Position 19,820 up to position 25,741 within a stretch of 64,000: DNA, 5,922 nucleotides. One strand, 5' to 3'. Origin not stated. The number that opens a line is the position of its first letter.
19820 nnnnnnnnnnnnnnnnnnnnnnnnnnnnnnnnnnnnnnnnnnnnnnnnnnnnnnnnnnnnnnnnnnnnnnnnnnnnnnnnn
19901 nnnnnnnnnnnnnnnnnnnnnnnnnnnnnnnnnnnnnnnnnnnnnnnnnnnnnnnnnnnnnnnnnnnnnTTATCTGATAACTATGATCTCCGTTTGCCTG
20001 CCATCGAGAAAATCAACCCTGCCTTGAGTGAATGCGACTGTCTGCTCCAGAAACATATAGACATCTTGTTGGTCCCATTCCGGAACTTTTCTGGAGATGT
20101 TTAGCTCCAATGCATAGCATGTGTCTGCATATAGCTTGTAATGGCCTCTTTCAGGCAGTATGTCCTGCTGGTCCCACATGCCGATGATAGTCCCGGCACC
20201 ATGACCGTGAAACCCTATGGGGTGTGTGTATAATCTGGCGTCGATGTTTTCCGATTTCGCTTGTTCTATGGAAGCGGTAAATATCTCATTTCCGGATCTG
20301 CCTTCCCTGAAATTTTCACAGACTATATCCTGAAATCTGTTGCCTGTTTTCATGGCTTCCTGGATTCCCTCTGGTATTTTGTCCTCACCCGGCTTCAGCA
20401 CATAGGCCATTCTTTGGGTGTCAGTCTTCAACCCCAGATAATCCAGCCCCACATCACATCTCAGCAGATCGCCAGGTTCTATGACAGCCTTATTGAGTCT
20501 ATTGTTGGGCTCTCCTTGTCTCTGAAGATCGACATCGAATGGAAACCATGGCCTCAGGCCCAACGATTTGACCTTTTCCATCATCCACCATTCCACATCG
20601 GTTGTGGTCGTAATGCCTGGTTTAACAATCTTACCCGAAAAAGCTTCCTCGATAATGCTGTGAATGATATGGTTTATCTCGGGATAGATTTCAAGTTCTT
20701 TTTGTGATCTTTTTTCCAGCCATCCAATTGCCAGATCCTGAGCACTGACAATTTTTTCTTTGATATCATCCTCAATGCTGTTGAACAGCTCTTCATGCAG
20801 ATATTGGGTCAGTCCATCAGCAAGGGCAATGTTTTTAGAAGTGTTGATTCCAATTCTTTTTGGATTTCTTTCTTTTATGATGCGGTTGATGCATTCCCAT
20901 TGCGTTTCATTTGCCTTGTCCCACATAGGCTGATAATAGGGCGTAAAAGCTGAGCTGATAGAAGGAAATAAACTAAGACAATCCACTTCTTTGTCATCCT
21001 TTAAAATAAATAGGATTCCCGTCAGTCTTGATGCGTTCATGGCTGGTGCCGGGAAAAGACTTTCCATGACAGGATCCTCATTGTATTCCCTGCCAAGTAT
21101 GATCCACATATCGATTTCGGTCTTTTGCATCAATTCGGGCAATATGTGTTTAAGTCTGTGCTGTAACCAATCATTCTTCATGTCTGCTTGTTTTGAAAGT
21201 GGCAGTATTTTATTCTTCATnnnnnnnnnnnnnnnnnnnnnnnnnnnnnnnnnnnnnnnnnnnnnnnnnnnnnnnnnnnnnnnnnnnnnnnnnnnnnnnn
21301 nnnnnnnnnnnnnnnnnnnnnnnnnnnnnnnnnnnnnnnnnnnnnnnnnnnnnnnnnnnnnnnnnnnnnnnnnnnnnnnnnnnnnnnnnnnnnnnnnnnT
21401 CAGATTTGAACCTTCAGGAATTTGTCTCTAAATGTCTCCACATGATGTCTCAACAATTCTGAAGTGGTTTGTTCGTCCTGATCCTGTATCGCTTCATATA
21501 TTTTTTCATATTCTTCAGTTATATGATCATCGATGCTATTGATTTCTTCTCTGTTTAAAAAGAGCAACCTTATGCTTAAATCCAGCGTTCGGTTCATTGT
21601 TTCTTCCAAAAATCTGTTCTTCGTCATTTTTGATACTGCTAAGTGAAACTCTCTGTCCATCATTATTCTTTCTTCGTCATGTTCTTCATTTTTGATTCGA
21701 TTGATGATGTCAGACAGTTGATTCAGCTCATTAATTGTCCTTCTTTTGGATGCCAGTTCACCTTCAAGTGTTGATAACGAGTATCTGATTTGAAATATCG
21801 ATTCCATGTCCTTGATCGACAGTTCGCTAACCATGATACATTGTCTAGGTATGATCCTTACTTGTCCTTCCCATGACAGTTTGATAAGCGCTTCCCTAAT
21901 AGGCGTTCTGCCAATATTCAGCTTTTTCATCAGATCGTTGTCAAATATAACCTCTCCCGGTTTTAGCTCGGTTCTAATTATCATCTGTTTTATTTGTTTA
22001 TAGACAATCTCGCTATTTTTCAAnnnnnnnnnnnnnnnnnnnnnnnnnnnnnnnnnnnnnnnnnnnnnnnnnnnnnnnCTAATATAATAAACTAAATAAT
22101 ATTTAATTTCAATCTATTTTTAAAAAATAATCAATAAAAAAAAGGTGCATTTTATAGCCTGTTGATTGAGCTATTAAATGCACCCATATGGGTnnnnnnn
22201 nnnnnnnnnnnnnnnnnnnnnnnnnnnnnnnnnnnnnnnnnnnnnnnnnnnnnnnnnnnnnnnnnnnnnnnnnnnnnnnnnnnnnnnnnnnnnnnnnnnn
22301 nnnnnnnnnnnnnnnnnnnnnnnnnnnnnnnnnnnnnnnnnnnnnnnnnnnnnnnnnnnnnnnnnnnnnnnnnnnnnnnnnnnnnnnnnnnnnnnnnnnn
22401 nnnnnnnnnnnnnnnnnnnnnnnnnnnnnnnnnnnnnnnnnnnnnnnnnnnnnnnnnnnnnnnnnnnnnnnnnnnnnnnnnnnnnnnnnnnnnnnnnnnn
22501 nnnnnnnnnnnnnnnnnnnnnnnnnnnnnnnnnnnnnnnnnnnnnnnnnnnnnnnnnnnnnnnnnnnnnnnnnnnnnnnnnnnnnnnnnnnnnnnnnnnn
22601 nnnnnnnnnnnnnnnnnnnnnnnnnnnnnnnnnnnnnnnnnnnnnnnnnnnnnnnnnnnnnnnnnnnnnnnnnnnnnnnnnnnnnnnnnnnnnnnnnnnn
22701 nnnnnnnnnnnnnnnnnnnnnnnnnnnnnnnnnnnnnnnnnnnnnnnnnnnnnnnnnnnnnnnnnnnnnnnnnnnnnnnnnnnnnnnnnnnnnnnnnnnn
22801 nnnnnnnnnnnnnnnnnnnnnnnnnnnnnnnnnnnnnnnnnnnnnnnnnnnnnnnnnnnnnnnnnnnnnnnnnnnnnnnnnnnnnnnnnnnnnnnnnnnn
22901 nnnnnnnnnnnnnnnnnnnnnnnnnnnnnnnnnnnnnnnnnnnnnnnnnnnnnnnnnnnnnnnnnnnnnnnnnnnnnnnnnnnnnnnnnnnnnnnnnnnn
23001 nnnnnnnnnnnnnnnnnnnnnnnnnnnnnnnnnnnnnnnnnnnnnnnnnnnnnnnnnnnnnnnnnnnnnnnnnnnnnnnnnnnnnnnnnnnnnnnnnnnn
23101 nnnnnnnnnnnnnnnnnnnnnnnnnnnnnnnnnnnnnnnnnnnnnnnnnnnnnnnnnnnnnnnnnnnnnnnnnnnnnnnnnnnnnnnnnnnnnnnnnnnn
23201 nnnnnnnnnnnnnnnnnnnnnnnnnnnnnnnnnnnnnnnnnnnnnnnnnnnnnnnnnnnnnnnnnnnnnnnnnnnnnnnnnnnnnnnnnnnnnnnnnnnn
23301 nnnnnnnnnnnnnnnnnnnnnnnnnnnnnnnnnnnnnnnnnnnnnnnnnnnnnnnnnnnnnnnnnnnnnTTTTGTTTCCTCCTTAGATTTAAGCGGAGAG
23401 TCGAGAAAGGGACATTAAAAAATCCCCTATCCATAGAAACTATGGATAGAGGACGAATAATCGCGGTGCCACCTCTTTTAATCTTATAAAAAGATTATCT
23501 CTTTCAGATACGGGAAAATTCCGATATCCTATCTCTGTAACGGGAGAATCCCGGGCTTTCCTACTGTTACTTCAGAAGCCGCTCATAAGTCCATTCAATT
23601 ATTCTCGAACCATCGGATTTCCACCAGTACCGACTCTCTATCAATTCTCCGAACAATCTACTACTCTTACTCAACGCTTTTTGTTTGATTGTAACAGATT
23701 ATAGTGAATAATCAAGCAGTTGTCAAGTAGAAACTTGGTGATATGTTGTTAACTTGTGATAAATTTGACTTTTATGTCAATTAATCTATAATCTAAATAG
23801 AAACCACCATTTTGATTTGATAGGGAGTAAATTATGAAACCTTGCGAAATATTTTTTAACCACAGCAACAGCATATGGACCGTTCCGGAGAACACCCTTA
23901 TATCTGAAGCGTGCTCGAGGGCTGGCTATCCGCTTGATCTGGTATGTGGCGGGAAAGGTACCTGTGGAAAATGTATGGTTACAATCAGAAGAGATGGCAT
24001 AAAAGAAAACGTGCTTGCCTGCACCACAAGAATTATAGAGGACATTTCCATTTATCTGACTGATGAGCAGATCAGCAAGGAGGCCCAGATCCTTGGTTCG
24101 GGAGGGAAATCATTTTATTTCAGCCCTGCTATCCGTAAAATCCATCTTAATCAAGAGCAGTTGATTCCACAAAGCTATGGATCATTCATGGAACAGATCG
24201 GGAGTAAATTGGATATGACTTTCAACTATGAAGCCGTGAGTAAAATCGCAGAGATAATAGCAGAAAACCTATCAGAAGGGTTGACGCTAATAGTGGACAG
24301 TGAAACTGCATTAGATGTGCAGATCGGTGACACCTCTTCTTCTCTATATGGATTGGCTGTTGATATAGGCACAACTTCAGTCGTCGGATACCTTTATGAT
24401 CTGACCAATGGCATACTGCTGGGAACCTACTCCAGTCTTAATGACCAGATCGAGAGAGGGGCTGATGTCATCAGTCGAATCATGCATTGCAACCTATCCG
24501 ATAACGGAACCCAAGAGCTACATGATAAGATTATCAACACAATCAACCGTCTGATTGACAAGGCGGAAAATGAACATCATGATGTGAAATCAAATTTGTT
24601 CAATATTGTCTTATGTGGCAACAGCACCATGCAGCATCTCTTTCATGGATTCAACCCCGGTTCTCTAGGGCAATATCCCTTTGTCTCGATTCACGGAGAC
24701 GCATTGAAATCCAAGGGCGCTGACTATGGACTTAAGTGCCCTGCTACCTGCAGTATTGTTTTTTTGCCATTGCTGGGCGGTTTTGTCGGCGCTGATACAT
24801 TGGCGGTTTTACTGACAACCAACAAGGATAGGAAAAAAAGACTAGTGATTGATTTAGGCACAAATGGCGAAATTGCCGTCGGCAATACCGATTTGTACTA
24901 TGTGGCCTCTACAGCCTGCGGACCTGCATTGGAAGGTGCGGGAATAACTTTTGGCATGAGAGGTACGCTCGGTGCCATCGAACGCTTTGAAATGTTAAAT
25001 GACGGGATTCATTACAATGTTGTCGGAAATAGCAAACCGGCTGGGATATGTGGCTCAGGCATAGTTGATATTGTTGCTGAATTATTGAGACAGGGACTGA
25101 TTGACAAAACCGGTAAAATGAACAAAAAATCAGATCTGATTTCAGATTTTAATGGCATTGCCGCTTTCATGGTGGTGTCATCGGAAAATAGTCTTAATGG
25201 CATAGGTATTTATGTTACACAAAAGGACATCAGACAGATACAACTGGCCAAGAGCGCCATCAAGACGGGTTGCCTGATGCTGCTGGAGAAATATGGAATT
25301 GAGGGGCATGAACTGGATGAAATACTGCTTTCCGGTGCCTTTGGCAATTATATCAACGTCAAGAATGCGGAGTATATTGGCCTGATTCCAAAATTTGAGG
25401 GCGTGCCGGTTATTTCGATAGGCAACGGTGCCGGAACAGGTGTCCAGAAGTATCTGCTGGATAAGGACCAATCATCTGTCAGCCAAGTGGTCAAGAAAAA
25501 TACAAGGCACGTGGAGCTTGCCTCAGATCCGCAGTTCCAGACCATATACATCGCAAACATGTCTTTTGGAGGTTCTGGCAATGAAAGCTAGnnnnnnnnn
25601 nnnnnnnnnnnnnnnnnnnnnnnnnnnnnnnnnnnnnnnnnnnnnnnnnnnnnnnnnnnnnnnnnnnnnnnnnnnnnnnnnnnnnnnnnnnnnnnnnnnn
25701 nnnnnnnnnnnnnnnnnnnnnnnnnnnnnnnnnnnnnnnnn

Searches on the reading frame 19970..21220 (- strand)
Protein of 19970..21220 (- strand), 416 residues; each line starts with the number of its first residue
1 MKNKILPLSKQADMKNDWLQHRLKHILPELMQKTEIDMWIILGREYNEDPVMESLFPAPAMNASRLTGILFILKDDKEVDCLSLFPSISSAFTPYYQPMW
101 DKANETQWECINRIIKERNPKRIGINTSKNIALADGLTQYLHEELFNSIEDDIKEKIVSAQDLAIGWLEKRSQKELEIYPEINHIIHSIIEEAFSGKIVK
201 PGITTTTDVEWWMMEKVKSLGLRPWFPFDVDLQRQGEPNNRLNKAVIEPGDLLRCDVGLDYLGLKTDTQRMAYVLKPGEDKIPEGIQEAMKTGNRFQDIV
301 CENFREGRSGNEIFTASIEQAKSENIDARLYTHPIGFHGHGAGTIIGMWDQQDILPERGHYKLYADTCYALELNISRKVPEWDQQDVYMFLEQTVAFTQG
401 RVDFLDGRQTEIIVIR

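Call 58: search_protein_families(library=pfam, proteins=[window:19970-21220:-], max_evalue=0.000001)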
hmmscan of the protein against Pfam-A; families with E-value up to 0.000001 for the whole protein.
window:19970-21220:- (416 aa): 1 family
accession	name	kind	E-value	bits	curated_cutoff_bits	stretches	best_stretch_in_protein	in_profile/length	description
PF00557.29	Peptidase_M24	-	3.6e-12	46.9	23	1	184-398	8-207/208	Metallopeptidase family M24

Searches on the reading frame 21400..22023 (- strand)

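Call 58: search_protein_families(library=pfam, proteins=[window:21400-22023:-], max_evalue=0.000001)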
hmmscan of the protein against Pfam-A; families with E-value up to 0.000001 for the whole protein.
window:21400-22023:- (207 aa): 2 families
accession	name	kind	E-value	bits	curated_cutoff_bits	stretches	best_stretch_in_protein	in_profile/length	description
PF07729.17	FCD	-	4.2e-16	59.9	24.3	1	76-196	2-124/125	FCD domain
PF00392.27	GntR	-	2.1e-13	50.1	27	1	5-65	3-64/64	Bacterial regulatory proteins, gntR family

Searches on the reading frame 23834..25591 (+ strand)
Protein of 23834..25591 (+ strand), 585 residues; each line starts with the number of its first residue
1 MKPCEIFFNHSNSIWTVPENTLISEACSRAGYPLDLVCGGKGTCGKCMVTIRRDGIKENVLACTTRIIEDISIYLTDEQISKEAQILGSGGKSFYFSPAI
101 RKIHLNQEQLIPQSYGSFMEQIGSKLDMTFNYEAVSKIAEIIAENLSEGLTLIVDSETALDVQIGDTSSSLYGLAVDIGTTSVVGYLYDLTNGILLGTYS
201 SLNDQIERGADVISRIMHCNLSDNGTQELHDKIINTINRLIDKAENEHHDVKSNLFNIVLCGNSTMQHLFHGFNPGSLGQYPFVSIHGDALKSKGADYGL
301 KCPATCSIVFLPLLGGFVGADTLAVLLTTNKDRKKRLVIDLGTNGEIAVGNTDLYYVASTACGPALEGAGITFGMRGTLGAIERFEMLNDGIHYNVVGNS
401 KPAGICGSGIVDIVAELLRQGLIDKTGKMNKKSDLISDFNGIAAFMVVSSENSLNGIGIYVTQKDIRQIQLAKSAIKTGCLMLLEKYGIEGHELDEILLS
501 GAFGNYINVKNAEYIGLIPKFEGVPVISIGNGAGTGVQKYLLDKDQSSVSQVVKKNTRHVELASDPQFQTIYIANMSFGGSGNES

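Call 58: search_protein_families(library=pfam, proteins=[window:23834-25591:+], max_evalue=0.000001)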
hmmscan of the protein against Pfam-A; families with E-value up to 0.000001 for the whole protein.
window:23834-25591:+ (585 aa): 2 families
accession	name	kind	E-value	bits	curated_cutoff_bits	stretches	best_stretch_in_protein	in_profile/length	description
PF14574.11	RACo_C_ter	-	5.3e-74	249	27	1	336-578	3-249/261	C-terminal domain of RACo the ASKHA domain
PF17651.6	Raco_middle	-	1.2e-45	155.5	26.8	1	172-330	1-159/163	RACo middle region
